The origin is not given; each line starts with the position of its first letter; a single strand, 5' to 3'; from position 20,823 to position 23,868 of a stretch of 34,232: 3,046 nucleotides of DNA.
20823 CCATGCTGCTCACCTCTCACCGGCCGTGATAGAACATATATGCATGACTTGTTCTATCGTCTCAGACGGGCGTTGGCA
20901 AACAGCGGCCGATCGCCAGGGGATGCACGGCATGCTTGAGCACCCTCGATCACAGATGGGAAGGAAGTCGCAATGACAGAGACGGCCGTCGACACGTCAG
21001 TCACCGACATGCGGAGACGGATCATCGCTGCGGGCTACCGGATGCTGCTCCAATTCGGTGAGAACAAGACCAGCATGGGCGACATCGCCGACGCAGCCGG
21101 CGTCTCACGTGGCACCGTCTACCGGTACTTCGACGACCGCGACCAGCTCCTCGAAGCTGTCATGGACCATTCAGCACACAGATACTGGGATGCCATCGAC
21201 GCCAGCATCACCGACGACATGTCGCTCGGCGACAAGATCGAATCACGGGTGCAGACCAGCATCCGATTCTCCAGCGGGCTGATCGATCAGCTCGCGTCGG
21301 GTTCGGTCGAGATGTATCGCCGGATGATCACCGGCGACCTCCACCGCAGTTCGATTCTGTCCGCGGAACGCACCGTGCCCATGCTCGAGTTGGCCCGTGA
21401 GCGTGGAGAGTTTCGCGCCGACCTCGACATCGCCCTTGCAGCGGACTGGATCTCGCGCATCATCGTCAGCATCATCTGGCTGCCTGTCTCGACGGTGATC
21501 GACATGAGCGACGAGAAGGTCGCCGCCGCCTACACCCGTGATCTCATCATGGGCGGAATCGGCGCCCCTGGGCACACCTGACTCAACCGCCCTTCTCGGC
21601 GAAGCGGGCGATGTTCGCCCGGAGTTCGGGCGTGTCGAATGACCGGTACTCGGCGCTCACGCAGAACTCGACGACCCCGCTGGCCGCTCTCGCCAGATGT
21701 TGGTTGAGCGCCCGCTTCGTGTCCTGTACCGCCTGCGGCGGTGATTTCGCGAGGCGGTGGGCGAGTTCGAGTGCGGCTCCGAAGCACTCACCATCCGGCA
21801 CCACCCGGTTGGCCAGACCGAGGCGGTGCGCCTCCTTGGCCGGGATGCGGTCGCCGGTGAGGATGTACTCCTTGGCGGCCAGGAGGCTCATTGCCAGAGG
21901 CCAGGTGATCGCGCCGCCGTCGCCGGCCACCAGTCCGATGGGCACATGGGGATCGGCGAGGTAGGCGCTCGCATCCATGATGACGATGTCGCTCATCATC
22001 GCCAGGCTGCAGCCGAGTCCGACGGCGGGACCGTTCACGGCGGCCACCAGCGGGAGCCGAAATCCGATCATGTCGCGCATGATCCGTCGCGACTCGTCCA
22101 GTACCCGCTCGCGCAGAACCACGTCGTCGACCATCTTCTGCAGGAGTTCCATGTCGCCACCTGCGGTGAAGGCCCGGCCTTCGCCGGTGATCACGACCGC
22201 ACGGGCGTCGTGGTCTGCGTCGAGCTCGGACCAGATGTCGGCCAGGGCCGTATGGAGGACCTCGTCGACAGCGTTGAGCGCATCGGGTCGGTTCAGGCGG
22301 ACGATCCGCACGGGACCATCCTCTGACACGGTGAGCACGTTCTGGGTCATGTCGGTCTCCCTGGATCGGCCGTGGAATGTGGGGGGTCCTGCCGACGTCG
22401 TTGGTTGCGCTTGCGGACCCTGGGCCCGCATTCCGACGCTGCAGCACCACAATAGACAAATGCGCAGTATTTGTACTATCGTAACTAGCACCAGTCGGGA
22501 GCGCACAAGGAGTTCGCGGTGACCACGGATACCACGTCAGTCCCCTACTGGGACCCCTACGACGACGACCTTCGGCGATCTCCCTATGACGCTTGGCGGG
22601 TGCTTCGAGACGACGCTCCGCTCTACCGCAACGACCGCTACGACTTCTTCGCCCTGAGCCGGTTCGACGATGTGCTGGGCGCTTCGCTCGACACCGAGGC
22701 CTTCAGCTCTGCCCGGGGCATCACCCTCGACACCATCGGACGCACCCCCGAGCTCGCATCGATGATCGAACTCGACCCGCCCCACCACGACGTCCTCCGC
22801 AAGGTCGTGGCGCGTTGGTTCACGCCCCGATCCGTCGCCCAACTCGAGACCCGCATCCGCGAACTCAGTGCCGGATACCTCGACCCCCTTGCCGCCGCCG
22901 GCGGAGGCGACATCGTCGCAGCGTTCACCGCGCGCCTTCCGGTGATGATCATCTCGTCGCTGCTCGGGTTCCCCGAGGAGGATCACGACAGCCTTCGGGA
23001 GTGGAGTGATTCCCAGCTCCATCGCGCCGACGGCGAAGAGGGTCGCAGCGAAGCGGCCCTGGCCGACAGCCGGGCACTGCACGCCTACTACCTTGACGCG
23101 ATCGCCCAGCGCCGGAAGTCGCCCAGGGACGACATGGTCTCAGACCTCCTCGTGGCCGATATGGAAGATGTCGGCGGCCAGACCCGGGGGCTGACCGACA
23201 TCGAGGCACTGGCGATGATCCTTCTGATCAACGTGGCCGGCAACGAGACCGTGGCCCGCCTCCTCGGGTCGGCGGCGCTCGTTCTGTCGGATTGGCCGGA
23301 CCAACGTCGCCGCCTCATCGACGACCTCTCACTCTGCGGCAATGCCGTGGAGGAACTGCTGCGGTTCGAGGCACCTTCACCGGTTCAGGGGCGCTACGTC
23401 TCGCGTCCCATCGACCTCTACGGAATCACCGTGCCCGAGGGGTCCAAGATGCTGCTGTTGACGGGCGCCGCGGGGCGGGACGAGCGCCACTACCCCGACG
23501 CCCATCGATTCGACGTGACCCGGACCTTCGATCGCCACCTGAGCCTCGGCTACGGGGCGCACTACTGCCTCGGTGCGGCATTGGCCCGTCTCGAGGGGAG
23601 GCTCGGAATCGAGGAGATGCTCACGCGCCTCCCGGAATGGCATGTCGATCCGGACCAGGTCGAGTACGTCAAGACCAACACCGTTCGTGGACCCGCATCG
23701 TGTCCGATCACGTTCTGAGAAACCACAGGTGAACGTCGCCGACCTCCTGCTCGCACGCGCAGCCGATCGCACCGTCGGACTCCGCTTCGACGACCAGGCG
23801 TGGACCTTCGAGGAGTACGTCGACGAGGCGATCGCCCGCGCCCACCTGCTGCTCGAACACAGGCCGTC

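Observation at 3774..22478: Seven copies of a 27-bp AT-rich inverted-repeat operator (TAGrACA-N13-TGTwCTA) tie ~27 kb of catabolic genes into one apparent regulon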

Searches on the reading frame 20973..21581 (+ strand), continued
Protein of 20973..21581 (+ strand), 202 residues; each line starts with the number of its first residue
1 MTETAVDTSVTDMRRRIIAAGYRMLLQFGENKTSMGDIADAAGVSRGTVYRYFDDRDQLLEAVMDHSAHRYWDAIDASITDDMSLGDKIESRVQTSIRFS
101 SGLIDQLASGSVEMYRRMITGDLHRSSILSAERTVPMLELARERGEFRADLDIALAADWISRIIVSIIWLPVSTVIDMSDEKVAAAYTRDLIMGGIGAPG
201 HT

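Call 35: search_protein_families(library=pfam, proteins=[L022:1317-2570:-, L022:2416-3327:+, L022:3321-3953:+, L022:3943-4692:+, L022:4613-5533:+, L022:5389-7179:+, L022:7612-8955:+, L022:8952-9761:-, L022:9956-10567:+, L022:10669-11088:-], max_evalue=0.00001)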
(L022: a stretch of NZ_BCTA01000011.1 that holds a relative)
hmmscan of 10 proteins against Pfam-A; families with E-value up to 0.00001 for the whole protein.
L022:1317-2570:- (417 aa): 1 family
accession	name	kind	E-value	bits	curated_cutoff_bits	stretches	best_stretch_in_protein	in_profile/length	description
PF00296.26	Bac_luciferase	-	9.5e-62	209.6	27.9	1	62-376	2-312/314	Luciferase-like monooxygenase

L022:2416-3327:+ (303 aa): 3 families
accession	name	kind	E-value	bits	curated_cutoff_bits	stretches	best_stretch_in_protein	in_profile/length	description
PF01575.25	MaoC_dehydratas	-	8.7e-27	93.6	27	1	179-287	4-112/123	MaoC like domain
PF22622.2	MFE-2_hydrat-2_N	-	2.1e-12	47.4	27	1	49-163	6-128/130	MFE-2 hydratase 2 N-terminal domain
PF13452.11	FAS1_DH_region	-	5.5e-07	30.2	22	0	79-152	51-126/132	FAS1-like, dehydratase domain region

L022:3321-3953:+ (210 aa): 2 families
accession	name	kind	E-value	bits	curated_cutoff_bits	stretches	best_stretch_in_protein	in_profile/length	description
PF00440.29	TetR_N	-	7.1e-15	55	24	1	18-61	1-44/47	Bacterial regulatory proteins, tetR family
PF17754.6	TetR_C_14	-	2.1e-10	40.9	22.7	1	85-193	4-110/112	MftR C-terminal domain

L022:3943-4692:+ (249 aa): 3 families
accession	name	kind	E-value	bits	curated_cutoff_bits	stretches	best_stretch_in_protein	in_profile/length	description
PF13561.12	adh_short_C2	-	1e-55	189.3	27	1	15-245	3-234/236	Enoyl-(Acyl carrier protein) reductase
PF00106.31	adh_short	-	2.2e-50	171.3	26.6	1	8-194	2-188/195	short chain dehydrogenase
PF08659.16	KR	-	7.1e-14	52.6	22.6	1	10-169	4-163/180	KR domain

L022:4613-5533:+ (306 aa): 2 families
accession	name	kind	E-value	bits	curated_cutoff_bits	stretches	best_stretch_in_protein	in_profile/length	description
PF00378.25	ECH_1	-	3.3e-40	138.4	27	1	63-303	4-248/251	Enoyl-CoA hydratase/isomerase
PF16113.10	ECH_2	-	9.6e-19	68.5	27.2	1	66-239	2-183/335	Enoyl-CoA hydratase/isomerase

L022:5389-7179:+ (596 aa): 2 families
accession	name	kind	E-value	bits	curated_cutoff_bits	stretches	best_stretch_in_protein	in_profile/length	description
PF00501.34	AMP-binding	-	2.6e-65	221.2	29.9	1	89-451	13-382/384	AMP-binding enzyme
PF13193.12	AMP-binding_C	-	2.5e-14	54.4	24.5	1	502-580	1-76/76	AMP-binding enzyme C-terminal domain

L022:7612-8955:+ (447 aa): 4 families
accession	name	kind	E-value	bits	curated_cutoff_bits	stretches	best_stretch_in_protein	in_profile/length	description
PF00441.29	Acyl-CoA_dh_1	-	2.8e-31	109.1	22.4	1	299-445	4-149/150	Acyl-CoA dehydrogenase, C-terminal domain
PF02771.21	Acyl-CoA_dh_N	-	8.4e-18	65.2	22.9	1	83-196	1-113/113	Acyl-CoA dehydrogenase, N-terminal domain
PF02770.24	Acyl-CoA_dh_M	-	4.7e-13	49.6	33.3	1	200-286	1-96/97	Acyl-CoA dehydrogenase, middle domain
PF08028.16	Acyl-CoA_dh_2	-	7.9e-08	33.1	22.7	1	312-416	2-115/134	Acyl-CoA dehydrogenase, C-terminal domain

L022:8952-9761:- (269 aa): 3 families
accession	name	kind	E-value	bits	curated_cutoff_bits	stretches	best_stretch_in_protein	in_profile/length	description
PF13561.12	adh_short_C2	-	3.8e-42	144.9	27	1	17-267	6-235/236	Enoyl-(Acyl carrier protein) reductase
PF00106.31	adh_short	-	6.4e-36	124.1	26.6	1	10-203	3-193/195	short chain dehydrogenase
PF08659.16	KR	-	4.1e-09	37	22.6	1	10-114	3-108/180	KR domain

L022:9956-10567:+ (203 aa): 1 family
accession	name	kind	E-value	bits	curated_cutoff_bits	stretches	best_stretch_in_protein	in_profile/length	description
PF00440.29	TetR_N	-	7.4e-12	45.3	24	1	22-68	1-47/47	Bacterial regulatory proteins, tetR family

L022:10669-11088:- (139 aa): 0 families

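Call 36: search_protein_families(library=pfam, proteins=[L022:11145-12689:+, L022:12855-13712:+, L022:14561-15400:-, L022:15420-17741:-, L030:10669-12168:+, L030:12362-14422:+, L030:14730-15719:+, L030:15726-17024:+, L030:17113-17919:-, L030:18017-18955:+], max_evalue=0.00001)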
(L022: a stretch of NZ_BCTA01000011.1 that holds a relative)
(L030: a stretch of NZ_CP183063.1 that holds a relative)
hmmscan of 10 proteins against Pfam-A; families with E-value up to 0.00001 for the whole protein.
L022:11145-12689:+ (514 aa): 4 families
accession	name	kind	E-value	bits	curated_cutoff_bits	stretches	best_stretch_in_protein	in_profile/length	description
PF04248.19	NTP_transf_9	-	6.5e-31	106.5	22.1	1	115-205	2-92/93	Domain of unknown function (DUF427)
PF13622.12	4HBT_3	-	5.1e-11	43.1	24.3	1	257-327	7-74/83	Acyl-CoA thioesterase N-terminal domain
PF20789.3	4HBT_3C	-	2.1e-10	41.4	24.1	1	368-494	21-138/140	Acyl-CoA thioesterase C-terminal domain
PF02551.21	Acyl_CoA_thio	-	7.5e-07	29.5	21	0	392-491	33-127/132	Acyl-CoA thioesterase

L022:12855-13712:+ (285 aa): 2 families
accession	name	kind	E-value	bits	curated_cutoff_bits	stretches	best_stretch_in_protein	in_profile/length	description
PF13561.12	adh_short_C2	-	9.3e-37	127.3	27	1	13-279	1-235/236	Enoyl-(Acyl carrier protein) reductase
PF00106.31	adh_short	-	2.1e-30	106.1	26.6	1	7-215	1-190/195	short chain dehydrogenase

L022:14561-15400:- (279 aa): 3 families
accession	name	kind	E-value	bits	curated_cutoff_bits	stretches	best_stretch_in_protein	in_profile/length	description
PF11716.13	MDMPI_N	-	8.1e-28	98.3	24.2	1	22-160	3-140/140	Mycothiol maleylpyruvate isomerase N-terminal domain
PF07398.16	MDMPI_C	-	8.1e-10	39.7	29.5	1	177-267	2-87/90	MDMPI C-terminal domain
PF12867.12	DinB_2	-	7.5e-08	33.3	24.8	1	22-155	4-124/128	DinB superfamily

L022:15420-17741:- (773 aa): 2 families
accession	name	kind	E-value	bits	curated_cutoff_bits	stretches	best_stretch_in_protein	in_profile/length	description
PF00563.25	EAL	-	2.1e-54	184.8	31.3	1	527-742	12-231/236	EAL domain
PF00990.26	GGDEF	-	9.3e-39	133.2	23.8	1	348-497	2-159/161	Diguanylate cyclase, GGDEF domain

L030:10669-12168:+ (499 aa): 1 family
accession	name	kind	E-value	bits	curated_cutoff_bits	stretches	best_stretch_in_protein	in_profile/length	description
PF00171.27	Aldedh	-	1.4e-149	499.1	23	1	30-494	4-461/461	Aldehyde dehydrogenase family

L030:12362-14422:+ (686 aa): 2 families
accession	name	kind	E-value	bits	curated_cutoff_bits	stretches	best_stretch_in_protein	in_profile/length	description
PF00501.34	AMP-binding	-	4.8e-56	190.6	29.9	1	205-547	11-383/384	AMP-binding enzyme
PF13193.12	AMP-binding_C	-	1.2e-19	71.4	24.5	1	595-670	1-76/76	AMP-binding enzyme C-terminal domain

L030:14730-15719:+ (329 aa): 8 families
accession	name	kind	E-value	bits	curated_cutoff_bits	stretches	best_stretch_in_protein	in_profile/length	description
PF01370.27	Epimerase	-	5.8e-32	111.4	20.9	1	4-227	1-231/240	NAD dependent epimerase/dehydratase family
PF13460.12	NAD_binding_10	-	9.5e-22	78.2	27.2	1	8-120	1-104/184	NAD(P)H-binding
PF01073.25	3Beta_HSD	-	1.4e-15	57.5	22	1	5-172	1-184/280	3-beta hydroxysteroid dehydrogenase/isomerase family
PF05368.20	NmrA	-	3.4e-14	53.6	27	1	3-110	4-103/298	NmrA-like family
PF07993.18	NAD_binding_4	-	5.2e-12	45.9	20.1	1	65-214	88-255/258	Male sterility protein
PF16363.11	GDP_Man_Dehyd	-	5.5e-12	46.2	27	1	5-153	1-166/332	GDP-mannose 4,6 dehydratase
PF02719.21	Polysacc_synt_2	-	2.6e-09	37.1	20.2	1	4-114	1-128/293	Polysaccharide biosynthesis protein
PF04321.23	RmlD_sub_bind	-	8.7e-07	28.7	27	1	4-116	3-103/287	RmlD substrate binding domain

L030:15726-17024:+ (432 aa): 3 families
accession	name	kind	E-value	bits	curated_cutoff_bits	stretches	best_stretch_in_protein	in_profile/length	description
PF04248.19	NTP_transf_9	-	3.2e-28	97.8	22.1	1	34-123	3-92/93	Domain of unknown function (DUF427)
PF13622.12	4HBT_3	-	1.2e-12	48.3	24.3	1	175-248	7-76/83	Acyl-CoA thioesterase N-terminal domain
PF20789.3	4HBT_3C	-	7e-10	39.7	24.1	1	265-412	5-138/140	Acyl-CoA thioesterase C-terminal domain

L030:17113-17919:- (268 aa): 2 families
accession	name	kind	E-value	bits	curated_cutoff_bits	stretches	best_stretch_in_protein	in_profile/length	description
PF13561.12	adh_short_C2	-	1.2e-56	192.3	27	1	22-247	6-235/236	Enoyl-(Acyl carrier protein) reductase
PF00106.31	adh_short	-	1.1e-46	159.3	26.6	1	13-196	1-188/195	short chain dehydrogenase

L030:18017-18955:+ (312 aa): 3 families
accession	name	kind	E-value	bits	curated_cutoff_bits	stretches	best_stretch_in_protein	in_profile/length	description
PF13561.12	adh_short_C2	-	1.9e-36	126.3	27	1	40-305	1-234/236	Enoyl-(Acyl carrier protein) reductase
PF00106.31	adh_short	-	3.4e-30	105.4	26.6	1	34-242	1-190/195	short chain dehydrogenase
PF08659.16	KR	-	8.1e-06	26.3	22.6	1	36-133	3-92/180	KR domain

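Call 66: predict_structure(alignment_id=A1)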
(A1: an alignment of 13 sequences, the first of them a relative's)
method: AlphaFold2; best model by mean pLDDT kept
length: 202 residues; sequences in the alignment: 13
mean_pLDDT: 80.0   pTM: 0.68
mean pLDDT of the five models: 80.0, 79.3, 77.9, 77.8, 74.6
residues with pLDDT >= 90: 67; 70-90: 87; 50-70: 41; < 50: 7
segments of 3 or more residues with pLDDT < 50: 1-7
pLDDT, mean of each block of 10 residues (from residue 1): 45 88 78 87 92 89 81 82 92 81 57 63 70 90 93 92 75 66 89 91 75
secondary structure, 60 per line:
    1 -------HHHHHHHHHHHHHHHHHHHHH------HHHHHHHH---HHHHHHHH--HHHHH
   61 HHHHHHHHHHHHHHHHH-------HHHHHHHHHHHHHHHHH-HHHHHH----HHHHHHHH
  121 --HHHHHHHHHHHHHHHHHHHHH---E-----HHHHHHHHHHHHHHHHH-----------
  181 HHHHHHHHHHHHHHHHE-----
elements in order: H8-28 H35-42 H46-53 H56-77 H85-101 H103-108 H113-120 H123-143 H153-169 H181-196

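Call 68: fold_search(model_id=the predicted structure, library=pdb)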
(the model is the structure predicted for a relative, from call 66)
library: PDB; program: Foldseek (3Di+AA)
matches with E <= 10: 870; with E <= 0.001: 284
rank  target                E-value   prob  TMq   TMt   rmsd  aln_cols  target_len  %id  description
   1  2g3b_B                2.1e-06  1.00  0.61  0.64   5.2       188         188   20  Crystal structure of putative TetR-family transcriptional regulator from Rhodococcus sp. (released 2006-03-14)
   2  3bhq_A                4.5e-06  1.00  0.63  0.63   5.2       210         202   20  CRYSTAL STRUCTURE OF A PUTATIVE TETR-FAMILY TRANSCRIPTIONAL REGULATOR (MLR_4833) FROM MESORHIZOBIUM LOTI MAFF303099 AT (released 2007-12-11)
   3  3him_B                5.0e-06  1.00  0.52  0.54   7.1       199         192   25  The Crystal Structure of a Bacterial Regulatory Protein in the tetR Family from Rhodococcus RHA1 to 2.2A (released 2009-05-26)
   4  2f07_B                5.2e-06  1.00  0.70  0.72   4.8       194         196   14  Crystal Structure of YvdT from Bacillus subtilis (released 2006-11-21)
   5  2f07_A                5.5e-06  1.00  0.71  0.73   5.3       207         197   15  Crystal Structure of YvdT from Bacillus subtilis (released 2006-11-21)
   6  7xxs_A                7.0e-06  1.00  0.56  0.57   6.2       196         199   18  HapR mutant I141V (released 2023-02-22)
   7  7xy5                  9.4e-06  1.00  0.54  0.55   6.6       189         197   16  HapR_Double Mutant with CHES buffer (released 2023-02-22)
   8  7xy0_B                1.3e-05  1.00  0.53  0.53   6.9       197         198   17  HapR Double mutant Y76F, F171C (released 2023-02-22)
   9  3p9t_B                1.4e-05  1.00  0.58  0.57   5.8       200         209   18  SmeT-Triclosan complex (released 2011-08-10)
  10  3kz9_C                1.4e-05  1.00  0.54  0.54   6.7       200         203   18  Crystal structure of the master transcriptional regulator, SmcR, in Vibrio vulnificus provides insight into its DNA re (released 2010-03-16)
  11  2pbx_A                1.6e-05  1.00  0.56  0.57   6.1       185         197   19  Vibrio cholerae HapR (released 2007-10-02)
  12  5h9t_H                1.8e-05  1.00  0.51  0.51   6.5       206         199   14  Crystal structure of native NalD at resolution of 2.9, the secondary repressor of MexAB-OprM multidrug efflux pump in  (released 2016-04-20)
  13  7xxo_A                1.9e-05  1.00  0.54  0.55   6.3       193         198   20  HapR Native in CHES buffer pH 9.5 (released 2023-02-22)
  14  3crj_D                2.3e-05  1.00  0.56  0.59   6.1       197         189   18  Crystal structure of a TetR transcription regulator from Haloarcula marismortui ATCC 43049 (released 2008-04-22)
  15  6ayh                  2.6e-05  1.00  0.61  0.63   5.3       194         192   21  Salmonella enterica GusR (released 2017-12-20)
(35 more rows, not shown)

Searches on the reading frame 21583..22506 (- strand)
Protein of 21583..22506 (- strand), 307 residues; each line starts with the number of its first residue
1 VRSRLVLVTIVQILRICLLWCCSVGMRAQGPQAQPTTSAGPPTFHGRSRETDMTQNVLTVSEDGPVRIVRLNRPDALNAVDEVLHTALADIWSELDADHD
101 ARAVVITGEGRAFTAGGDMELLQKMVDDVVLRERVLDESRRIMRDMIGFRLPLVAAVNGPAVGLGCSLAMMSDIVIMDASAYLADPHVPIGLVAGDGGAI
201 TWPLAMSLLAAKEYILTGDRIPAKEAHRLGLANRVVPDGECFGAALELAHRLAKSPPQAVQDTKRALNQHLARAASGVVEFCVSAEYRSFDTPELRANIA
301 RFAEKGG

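Call 8: search_protein_families(library=ncbifam, proteins=[window:21583-22506:-], max_evalue=0.00001)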
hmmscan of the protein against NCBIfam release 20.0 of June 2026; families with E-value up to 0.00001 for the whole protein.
window:21583-22506:- (307 aa): 70 families (the best 25 are shown)
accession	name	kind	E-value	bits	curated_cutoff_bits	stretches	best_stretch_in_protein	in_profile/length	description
NF005595.0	PRK07327.1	subfamily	1.4e-62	211.3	292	1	61-305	18-260/271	enoyl-CoA hydratase/isomerase family protein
NF051848.1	EnCoAHydtEchA19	equivalog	2e-51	175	400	1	59-305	3-250/258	enoyl-CoA hydratase EchA19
NF006699.0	PRK09245.1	subfamily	4.5e-51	173.6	354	1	55-304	2-257/266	crotonase/enoyl-CoA hydratase family protein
NF004840.0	PRK06190.1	equivalog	8.3e-44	150.1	253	1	53-274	1-220/260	enoyl-CoA hydratase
NF006007.0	PRK08138.1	subfamily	1.7e-43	148.9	355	1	54-269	6-217/261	enoyl-CoA hydratase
NF004525.0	PRK05870.1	equivalog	4.5e-42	144.7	285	1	57-304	4-248/249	enoyl-CoA hydratase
NF004517.0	PRK05862.1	equivalog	9e-41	140.1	396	1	54-305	2-249/257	enoyl-CoA hydratase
NF046063.1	oxepin_alt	equivalog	3.9e-40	137.9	300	1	59-303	3-248/254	oxepin-CoA hydrolase, alternative type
NF006100.0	PRK08252.1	subfamily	4.6e-39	134.5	282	1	56-275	3-216/254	crotonase/enoyl-CoA hydratase family protein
NF004475.0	PRK05809.1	subfamily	1.3e-38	133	394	1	56-305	4-252/260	short-chain-enoyl-CoA hydratase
NF004635.0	PRK05981.1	equivalog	2e-38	132.4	351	1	55-266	3-219/266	enoyl-CoA hydratase/isomerase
NF007239.0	PRK09674.1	equivalog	5.8e-38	130.8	371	1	54-270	2-214/257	2,3-dehydroadipyl-CoA hydratase PaaF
NF042430.2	EnCoAhydt_DpgD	equivalog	4.1e-37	128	400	1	63-278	4-223/258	enoyl-CoA-hydratase DpgD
NF006108.0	PRK08259.1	equivalog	5.8e-37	127.6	273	1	56-286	3-229/256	crotonase/enoyl-CoA hydratase family protein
NF004857.0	PRK06210.1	equivalog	7.8e-37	127.2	341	1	52-305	5-267/275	enoyl-CoA hydratase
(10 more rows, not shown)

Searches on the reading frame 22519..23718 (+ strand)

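Call 8: search_protein_families(library=ncbifam, proteins=[window:22519-23718:+], max_evalue=0.00001)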
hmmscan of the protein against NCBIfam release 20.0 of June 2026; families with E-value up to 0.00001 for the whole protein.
window:22519-23718:+ (399 aa): 9 families
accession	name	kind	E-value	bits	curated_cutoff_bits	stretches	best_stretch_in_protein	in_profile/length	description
TIGR04538.1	P450_cycloAA_1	subfamily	2.5e-45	155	500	1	14-399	3-394/395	cytochrome P450, cyclodipeptide synthase-associated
NF041177.1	Cyp119_Thmprot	equivalog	2.9e-44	151.4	680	1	79-373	65-342/368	cytochrome P450 Cyp119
NF045816.1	PentlenlactSyn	equivalog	6.9e-40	137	700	1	87-376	88-371/396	pentalenolactone synthase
TIGR04515.1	P450_rel_GT_act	subfamily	4e-31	108.8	343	1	83-398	93-386/386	P450-derived glycosyltransferase activator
TIGR04458.1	CYP450_TxtE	equivalog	1.1e-29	103.3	500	1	80-373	82-377/403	4-nitrotryptophan synthase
NF041802.1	P450_SolI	exception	2.4e-28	98.8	850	1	81-376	108-400/424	solanimycin biosynthesis cytochrome P450 SolI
NF045812.1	PentlenOxigase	equivalog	1.1e-13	50.8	800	1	186-379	200-416/444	pentalenene oxygenase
NF050147.1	aminopyruv_ApyO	equivalog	2e-09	36.6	525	1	89-357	87-379/444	RiPP biosynthesis cytochrome P450 ApyO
NF051859.1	AlbFlvMonOxTrpSyn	equivalog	1.7e-07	30.2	700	1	178-270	213-300/457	bifunctional albaflavenone monooxygenase/terpene synthase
